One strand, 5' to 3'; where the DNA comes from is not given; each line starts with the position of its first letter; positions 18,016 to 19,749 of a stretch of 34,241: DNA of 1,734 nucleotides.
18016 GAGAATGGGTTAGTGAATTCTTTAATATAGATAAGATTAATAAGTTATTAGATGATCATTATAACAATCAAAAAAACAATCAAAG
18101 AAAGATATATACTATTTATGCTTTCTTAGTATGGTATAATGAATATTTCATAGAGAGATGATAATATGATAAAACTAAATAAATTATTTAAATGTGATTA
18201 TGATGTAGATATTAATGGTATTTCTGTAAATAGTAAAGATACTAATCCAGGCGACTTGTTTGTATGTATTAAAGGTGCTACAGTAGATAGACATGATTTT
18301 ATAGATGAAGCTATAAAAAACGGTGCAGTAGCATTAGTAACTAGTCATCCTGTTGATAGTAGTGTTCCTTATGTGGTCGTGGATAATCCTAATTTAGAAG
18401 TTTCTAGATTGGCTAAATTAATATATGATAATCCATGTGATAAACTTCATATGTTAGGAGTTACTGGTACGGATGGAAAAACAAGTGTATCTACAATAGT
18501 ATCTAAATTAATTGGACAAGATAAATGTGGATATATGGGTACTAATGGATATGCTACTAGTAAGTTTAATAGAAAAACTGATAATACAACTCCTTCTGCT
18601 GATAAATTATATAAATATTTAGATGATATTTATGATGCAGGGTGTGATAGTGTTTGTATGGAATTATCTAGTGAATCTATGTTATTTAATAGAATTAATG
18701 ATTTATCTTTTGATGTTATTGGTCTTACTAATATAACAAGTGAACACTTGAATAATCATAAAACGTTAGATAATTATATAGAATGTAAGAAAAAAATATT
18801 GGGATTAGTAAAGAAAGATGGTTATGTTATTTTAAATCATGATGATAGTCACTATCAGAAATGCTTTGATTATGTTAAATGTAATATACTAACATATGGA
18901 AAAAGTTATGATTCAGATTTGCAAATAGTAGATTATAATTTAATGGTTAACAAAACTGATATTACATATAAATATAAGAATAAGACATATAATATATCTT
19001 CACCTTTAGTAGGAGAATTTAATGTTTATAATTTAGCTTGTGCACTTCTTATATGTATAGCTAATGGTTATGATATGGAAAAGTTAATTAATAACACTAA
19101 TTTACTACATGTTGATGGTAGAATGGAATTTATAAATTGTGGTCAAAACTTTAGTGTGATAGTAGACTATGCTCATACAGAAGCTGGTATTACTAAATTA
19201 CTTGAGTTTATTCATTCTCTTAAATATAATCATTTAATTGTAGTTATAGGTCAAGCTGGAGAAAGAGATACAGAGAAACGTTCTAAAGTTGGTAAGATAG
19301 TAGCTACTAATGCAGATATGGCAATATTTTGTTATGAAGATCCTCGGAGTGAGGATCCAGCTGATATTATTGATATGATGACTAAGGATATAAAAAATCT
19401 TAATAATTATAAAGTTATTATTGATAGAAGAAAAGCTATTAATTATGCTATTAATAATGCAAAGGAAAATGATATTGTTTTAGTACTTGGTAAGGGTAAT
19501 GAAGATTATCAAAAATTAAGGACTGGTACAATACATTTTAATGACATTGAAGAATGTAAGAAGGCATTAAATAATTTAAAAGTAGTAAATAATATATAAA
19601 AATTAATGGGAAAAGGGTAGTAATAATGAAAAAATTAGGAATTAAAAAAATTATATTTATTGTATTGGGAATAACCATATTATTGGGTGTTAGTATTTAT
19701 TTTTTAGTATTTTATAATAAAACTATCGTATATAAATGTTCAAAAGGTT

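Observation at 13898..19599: Racemase / Asl-like ATP-grasp ligase / AsnB / MurE packed as one operon: candidate side-chain tailoring pathway with a PLP racemase where an Asp racemase is usual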

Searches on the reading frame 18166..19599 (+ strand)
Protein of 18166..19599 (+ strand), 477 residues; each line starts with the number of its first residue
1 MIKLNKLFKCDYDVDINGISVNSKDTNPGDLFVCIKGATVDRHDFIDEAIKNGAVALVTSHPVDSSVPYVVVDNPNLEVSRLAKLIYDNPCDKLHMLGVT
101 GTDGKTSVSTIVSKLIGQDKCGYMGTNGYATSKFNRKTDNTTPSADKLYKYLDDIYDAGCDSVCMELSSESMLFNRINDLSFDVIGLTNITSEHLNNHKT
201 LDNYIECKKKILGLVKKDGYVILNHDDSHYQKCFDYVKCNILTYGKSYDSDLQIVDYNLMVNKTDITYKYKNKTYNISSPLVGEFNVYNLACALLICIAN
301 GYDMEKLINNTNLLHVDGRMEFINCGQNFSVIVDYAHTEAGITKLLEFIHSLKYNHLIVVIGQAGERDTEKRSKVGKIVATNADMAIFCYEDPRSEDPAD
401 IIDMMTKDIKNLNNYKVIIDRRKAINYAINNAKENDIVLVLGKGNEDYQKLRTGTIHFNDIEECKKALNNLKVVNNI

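Call 6: search_protein_families(library=pfam, proteins=[window:18166-19599:+], max_evalue=0.01)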
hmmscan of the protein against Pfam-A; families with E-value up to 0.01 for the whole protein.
window:18166-19599:+ (477 aa): 3 families
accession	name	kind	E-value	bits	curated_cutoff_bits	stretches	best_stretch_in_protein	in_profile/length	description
PF08245.18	Mur_ligase_M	-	7.6e-42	144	24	1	99-296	1-199/200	Mur ligase middle domain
PF02875.26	Mur_ligase_C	-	2.9e-29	102.9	28.4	1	318-444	1-127/127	Mur ligase, glutamate ligase domain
PF01225.30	Mur_ligase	-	5e-09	36.8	21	1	16-83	2-84/95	Mur ligase family, catalytic domain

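Call 7: search_protein_families(library=ncbifam, proteins=[window:18166-19599:+], max_evalue=0.01)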
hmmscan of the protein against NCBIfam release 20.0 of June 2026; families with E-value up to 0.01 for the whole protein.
window:18166-19599:+ (477 aa): 26 families (the best 25 are shown)
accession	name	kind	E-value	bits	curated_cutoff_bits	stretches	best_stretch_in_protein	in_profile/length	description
NF001126.0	PRK00139.1-4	equivalog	2.7e-131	438.5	373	1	8-470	15-484/486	UDP-N-acetylmuramoyl-L-alanyl-D-glutamate--2,6-diaminopimelate ligase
TIGR01085.1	murE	subfamily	1.2e-127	426.8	257.3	1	14-468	2-471/472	UDP-N-acetylmuramyl-tripeptide synthetase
NF001124.0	PRK00139.1-2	equivalog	1.3e-113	380.5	476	1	12-471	24-495/500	UDP-N-acetylmuramoyl-L-alanyl-D-glutamate--2,6-diaminopimelate ligase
NF008896.0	PRK11929.1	equivalog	1.1e-108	364.3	1023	1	17-470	30-500/965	bifunctional UDP-N-acetylmuramoyl-L-alanyl-D-glutamate--2,6-diaminopimelate ligase MurE/UDP-N-acetylmuramoyl-tripeptide--D-alanyl-D-alanine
NF001123.0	PRK00139.1-1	equivalog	9.1e-93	311.5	586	1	12-469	16-490/493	UDP-N-acetylmuramoyl-L-alanyl-D-glutamate--2,6-diaminopimelate ligase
NF010628.0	PRK14022.1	equivalog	1.2e-90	304.6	536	1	12-454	31-466/483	UDP-N-acetylmuramoyl-L-alanyl-D-glutamate--L-lysine ligase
NF001130.0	PRK00139.2-4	equivalog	8.9e-66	222.6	715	1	10-465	25-508/516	UDP-N-acetylmuramoyl-L-alanyl-D-glutamate--2,6-diaminopimelate ligase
NF001129.0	PRK00139.2-3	equivalog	2e-48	165.2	762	1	12-459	37-505/517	UDP-N-acetylmuramoyl-L-alanyl-D-glutamate--2,6-diaminopimelate ligase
NF001127.0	PRK00139.2-1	equivalog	6.8e-43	147.1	997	2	246-472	288-515/520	UDP-N-acetylmuramoyl-L-alanyl-D-glutamate--2,6-diaminopimelate ligase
TIGR01143.1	murF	subfamily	7.1e-39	133.9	288.6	2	187-441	155-404/418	UDP-N-acetylmuramoyl-tripeptide--D-alanyl-D-alanine ligase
TIGR02068.2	cya_phycin_syn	equivalog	2.8e-38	131.5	850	1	93-442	478-848/862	cyanophycin synthetase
NF001131.0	PRK00139.2-5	equivalog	2e-33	116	1000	1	10-449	30-463/483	UDP-N-acetylmuramoyl-L-alanyl-D-glutamate--2,6-diaminopimelate ligase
NF010623.0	PRK14016.1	subfamily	1.9e-32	112.3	877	1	94-443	480-851/871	cyanophycin synthetase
NF008041.0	PRK10773.1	equivalog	3.6e-25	88.6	551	1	12-380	20-381/453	UDP-N-acetylmuramoyl-tripeptide--D-alanyl-D-alanine ligase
TIGR01082.1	murC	equivalog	2.3e-21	76.4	335.1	1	184-445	170-440/449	UDP-N-acetylmuramate--L-alanine ligase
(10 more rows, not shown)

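Call 15: search_solved_structures(query=window:18166-19599:+, max_evalue=1e-10, show_alignments=4)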
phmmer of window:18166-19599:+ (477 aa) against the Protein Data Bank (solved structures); distinct sequences matched with E-value up to 1e-10: 20.
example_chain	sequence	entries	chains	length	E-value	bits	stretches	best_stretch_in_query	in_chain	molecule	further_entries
4c12_A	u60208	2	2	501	1.4e-69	238.8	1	13-451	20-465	UDP-N-ACETYLMURAMOYL-L-ALANYL-D-GLUTAMATE--L-LYSINE LIGASE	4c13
4bub_A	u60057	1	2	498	5.5e-68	233.6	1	9-463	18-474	UDP-N-ACETYLMURAMOYL-L-ALANYL-D-GLUTAMATE--LD-LYSINE LIGASE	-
8w9z_N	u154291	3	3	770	1.6e-63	218.8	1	11-470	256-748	UDP-N-acetylmuramoyl-L-alanyl-D-glutamate--2, 6-diaminopimelate ligase-like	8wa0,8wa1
8g6p_A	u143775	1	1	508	1.8e-58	202.3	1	13-467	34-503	UDP-N-acetylmuramoyl-L-alanyl-D-glutamate--2,6-diaminopimelate ligase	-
7b6o_A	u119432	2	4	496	3.6e-54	188.1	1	20-460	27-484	UDP-N-acetylmuramoyl-L-alanyl-D-glutamate-2,6-diaminopimelate ligase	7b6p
1e8c_A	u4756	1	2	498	2.7e-53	185.2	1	20-460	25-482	UDP-N-ACETYLMURAMOYLALANYL-D-GLUTAMATE--2,6-DIAMINOPIMELATE LIGASE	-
7b53_A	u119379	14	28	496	2.8e-53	185.1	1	20-460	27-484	UDP-N-acetylmuramoyl-L-alanyl-D-glutamate--2,6-diaminopimelate ligase | UDP-N-acetylmuramoyl-L-alanyl-D-glutamate-2,6-diaminopimelate ligase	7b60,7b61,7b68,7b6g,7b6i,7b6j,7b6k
8f5d_A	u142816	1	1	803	2.3e-52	182.1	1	20-467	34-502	Multifunctional fusion protein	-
7d27_A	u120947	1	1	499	7.6e-52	180.4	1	17-469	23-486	UDP-N-acetylmuramoyl-L-alanyl-D-glutamate--2,6-diaminopimelate ligase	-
8r5o_Q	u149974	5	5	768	1.2e-51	179.7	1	11-408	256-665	PAP11 | PAP11, MurE-like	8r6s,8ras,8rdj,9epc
2wtz_A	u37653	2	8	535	1.6e-51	179.3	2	13-211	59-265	UDP-N-ACETYLMURAMOYL-L-ALANYL-D-GLUTAMATE--2,6-DIAMINOPIMELATE LIGASE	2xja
8qma_O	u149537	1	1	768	2.2e-50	175.6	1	11-408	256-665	PAP11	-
8xzv_J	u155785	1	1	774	1.5e-48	169.5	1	11-470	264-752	MurE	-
1gg4_A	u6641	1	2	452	4.8e-20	75.6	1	13-371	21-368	UDP-N-ACETYLMURAMOYLALANYL-D-GLUTAMYL-2,6-DIAMINOPIMELATE-D-ALANYL-D-ALANYL LIGASE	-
7txv_A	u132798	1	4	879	5.5e-20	75.3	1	92-441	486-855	Cyanophycin synthase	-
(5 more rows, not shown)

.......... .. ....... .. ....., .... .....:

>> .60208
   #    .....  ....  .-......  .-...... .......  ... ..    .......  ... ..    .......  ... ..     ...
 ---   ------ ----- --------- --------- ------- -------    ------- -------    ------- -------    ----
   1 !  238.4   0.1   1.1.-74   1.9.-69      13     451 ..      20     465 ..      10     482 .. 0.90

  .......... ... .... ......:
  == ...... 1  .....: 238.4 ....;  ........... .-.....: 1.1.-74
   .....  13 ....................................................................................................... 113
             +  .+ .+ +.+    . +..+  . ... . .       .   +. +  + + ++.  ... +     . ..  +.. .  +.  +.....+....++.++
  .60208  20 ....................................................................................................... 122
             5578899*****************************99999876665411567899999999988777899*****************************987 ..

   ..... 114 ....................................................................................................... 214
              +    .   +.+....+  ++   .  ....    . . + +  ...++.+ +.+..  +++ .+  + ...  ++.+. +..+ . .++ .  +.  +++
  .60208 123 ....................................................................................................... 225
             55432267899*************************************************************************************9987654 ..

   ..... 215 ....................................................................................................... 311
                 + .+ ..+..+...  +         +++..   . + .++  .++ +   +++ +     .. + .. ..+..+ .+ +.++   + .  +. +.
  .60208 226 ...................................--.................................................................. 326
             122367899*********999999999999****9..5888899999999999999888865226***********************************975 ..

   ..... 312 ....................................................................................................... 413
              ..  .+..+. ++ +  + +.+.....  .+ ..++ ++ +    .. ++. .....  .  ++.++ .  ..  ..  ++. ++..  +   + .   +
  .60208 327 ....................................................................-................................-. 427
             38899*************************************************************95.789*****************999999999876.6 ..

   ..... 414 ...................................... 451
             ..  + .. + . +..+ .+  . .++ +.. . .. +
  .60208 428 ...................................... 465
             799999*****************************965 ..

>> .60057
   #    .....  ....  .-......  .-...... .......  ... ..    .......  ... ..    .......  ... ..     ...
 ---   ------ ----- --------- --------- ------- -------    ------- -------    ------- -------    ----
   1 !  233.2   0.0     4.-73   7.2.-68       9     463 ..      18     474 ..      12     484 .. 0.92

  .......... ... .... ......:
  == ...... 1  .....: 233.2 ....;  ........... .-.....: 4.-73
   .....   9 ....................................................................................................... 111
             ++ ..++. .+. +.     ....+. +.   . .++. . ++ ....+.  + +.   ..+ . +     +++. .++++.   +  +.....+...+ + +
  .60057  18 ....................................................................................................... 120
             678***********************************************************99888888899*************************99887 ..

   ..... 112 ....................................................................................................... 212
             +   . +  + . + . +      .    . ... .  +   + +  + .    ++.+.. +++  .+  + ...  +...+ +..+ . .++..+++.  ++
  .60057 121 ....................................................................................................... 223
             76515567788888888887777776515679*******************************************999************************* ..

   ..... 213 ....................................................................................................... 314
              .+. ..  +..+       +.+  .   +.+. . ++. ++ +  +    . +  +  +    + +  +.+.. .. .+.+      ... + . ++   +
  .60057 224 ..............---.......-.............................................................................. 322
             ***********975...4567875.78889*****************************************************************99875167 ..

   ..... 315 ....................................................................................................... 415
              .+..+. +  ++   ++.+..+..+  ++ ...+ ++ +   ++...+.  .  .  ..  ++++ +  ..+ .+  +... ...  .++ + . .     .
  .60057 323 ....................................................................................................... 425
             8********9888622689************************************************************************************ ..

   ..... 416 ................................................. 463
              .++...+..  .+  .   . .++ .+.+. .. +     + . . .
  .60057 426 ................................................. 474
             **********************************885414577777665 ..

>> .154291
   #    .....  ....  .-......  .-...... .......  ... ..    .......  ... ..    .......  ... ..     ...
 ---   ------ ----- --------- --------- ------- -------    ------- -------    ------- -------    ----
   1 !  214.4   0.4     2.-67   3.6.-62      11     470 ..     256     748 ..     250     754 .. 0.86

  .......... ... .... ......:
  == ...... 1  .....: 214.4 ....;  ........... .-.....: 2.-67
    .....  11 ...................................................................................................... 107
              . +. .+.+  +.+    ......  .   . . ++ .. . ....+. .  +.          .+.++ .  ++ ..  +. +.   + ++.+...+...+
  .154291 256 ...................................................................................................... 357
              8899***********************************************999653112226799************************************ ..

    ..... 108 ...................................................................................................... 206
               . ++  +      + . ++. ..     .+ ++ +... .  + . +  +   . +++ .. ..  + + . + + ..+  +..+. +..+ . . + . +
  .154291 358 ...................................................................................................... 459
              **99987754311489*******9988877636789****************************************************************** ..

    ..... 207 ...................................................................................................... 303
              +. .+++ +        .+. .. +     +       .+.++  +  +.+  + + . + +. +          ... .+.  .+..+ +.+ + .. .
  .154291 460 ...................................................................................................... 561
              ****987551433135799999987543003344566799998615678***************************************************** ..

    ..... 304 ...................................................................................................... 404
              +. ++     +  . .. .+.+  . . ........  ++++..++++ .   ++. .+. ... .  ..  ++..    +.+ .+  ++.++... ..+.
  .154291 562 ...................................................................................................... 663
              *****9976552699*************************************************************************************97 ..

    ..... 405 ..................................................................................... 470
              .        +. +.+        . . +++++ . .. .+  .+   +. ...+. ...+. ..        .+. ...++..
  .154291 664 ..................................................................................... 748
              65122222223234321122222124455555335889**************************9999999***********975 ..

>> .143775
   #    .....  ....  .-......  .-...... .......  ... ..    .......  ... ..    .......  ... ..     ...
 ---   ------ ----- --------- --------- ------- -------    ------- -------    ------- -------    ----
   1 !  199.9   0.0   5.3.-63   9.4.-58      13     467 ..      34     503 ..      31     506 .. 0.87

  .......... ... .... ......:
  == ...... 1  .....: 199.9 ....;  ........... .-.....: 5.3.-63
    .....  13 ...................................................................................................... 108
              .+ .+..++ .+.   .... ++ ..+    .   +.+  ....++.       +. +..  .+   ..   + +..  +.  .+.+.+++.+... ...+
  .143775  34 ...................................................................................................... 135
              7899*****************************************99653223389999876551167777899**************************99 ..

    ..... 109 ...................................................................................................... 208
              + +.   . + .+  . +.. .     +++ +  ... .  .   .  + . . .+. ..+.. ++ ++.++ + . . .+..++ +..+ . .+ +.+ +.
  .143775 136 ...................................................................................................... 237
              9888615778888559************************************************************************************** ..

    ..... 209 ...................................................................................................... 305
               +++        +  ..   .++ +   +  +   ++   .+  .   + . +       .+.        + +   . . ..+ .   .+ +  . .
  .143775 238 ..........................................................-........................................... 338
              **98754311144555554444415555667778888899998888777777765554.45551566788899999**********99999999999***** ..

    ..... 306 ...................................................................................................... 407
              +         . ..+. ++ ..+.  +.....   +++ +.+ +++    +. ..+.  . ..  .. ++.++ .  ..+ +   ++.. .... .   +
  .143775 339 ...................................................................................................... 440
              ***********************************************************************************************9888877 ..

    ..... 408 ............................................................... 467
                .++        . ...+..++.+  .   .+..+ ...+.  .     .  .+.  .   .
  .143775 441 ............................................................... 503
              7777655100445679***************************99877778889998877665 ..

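Call 74: search_dna_similar(query=window:18166-19596:+, collection=plasmids, mode=protein, max_evalue=1e-20, max_rows=40)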
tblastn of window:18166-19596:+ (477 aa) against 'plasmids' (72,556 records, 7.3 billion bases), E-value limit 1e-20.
Records with a match: 77; places in all: 81; records where one place covers at least 80% of the query: 77.
Best place of each record, by identity: <60% 77.
By first word of the organism name: Escherichia 9; Cytobacillus 5; Streptomyces 5; Acinetobacter 4; Sinorhizobium 4; Vibrio 4; Bacillus 3; Paenibacillus 3; Planococcus 3; Listeria 2; and 30 more.
By predicted mobility (MOB-suite, as given by PLSDB): non-mobilizable 66; mobilizable 7; conjugative 4.
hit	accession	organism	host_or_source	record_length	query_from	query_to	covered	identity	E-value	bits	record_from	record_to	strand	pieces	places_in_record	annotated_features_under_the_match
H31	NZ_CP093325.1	Bacillus sp. N5-665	whole organism,peat soil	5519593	2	462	97%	34.7%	5e-72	255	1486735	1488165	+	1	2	none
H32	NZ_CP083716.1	Bacillus velezensis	cell culture,Meju, fermented soybean ...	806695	12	462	95%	34.6%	6e-69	246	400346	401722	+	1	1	UDP-N-acetylmuramoyl-L-alanyl-D-glutamate--2, 6-diaminopimelate ligase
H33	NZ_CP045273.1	Priestia megaterium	pure culture,Paper surface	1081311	14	462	94%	33.8%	3e-63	229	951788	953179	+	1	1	none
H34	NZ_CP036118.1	Bacillus mycoides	cell culture,soil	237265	11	464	95%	33.1%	1e-64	233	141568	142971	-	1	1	UDP-N-acetylmuramoyl-L-alanyl-D-glutamate--2, 6-diaminopimelate ligase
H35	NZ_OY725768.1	Parabacteroides distasonis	-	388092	13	463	95%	33.1%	3e-61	223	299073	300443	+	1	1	UDP-N-acetylmuramoyl-L-alanyl-D-glutamate--2, 6-diaminopimelate ligase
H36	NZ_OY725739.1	Monoglobus pectinilyticus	-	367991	16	462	94%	33.3%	5e-63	229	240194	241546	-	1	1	UDP-N-acetylmuramoyl-L-alanyl-D-glutamate--2, 6-diaminopimelate ligase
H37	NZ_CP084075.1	Fusobacterium vincentii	-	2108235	17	462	94%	33.1%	3e-63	229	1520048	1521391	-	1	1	none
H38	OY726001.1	Phocaeicola massiliensis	-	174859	15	462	94%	32.6%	1e-53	201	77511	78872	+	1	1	record has no annotation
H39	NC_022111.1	Prevotella sp. oral taxon 299 str. F0039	Homo sapiens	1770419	11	462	95%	32.2%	5e-55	205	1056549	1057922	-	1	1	none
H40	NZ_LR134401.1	Listeria monocytogenes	Homo sapiens,Vein blood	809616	2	464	97%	31.3%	2e-68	244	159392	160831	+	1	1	UDP-N-acetylmuramoyl-L-alanyl-D-glutamate--2, 6-diaminopimelate ligase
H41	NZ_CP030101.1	Listeria monocytogenes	Environment,water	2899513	2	464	97%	30.8%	2e-67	241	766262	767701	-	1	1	none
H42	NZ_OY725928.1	Bacteroides finegoldii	-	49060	4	464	97%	30.8%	2e-53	201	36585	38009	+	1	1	UDP-N-acetylmuramoyl-L-alanyl-D-glutamate--2, 6-diaminopimelate ligase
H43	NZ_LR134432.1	Legionella adelaidensis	environmental,Cooling tower water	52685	13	462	94%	31.3%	2e-57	212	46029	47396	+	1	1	UDP-N-acetylmuramoyl-L-alanyl-D-glutamate--2, 6-diaminopimelate ligase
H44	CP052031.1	Staphylococcus aureus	Homo sapiens,blood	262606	16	449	91%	32.4%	2e-60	221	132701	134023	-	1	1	UDP-N-acetylmuramoyl-L-alanyl-D-glutamate--L- lysine ligase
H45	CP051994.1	Staphylococcus aureus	Homo sapiens,respiratory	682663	16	449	91%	32.4%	2e-60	221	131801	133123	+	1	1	UDP-N-acetylmuramoyl-L-alanyl-D-glutamate--L- lysine ligase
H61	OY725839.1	Subdoligranulum variabile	-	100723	19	460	93%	30.1%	2e-53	201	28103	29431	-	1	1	record has no annotation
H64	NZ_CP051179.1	Planococcus glaciei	Homo sapiens,acute appendicitis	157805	4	450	94%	29.5%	2e-46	180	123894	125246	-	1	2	UDP-N-acetylmuramoyl-L-alanyl-D-glutamate--2, 6-diaminopimelate ligase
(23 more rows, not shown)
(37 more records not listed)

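Call 75: get_annotated_region(hit=H61, flank=300)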
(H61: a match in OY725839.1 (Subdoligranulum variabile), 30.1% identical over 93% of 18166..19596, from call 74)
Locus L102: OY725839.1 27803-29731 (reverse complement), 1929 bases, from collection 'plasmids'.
description: Subdoligranulum variabile strain Subdoligranulum variabile TSDC17.2-1.1 genome assembly, plasmid: 5
organism: Subdoligranulum variabile (NCBI taxid 214851)
taxonomy: Bacteria; Bacillota; Clostridia; Eubacteriales; Oscillospiraceae; Subdoligranulum; Subdoligranulum variabile
host: -; source: -; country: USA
typing (MOB-suite, as given by PLSDB): non-mobilizable
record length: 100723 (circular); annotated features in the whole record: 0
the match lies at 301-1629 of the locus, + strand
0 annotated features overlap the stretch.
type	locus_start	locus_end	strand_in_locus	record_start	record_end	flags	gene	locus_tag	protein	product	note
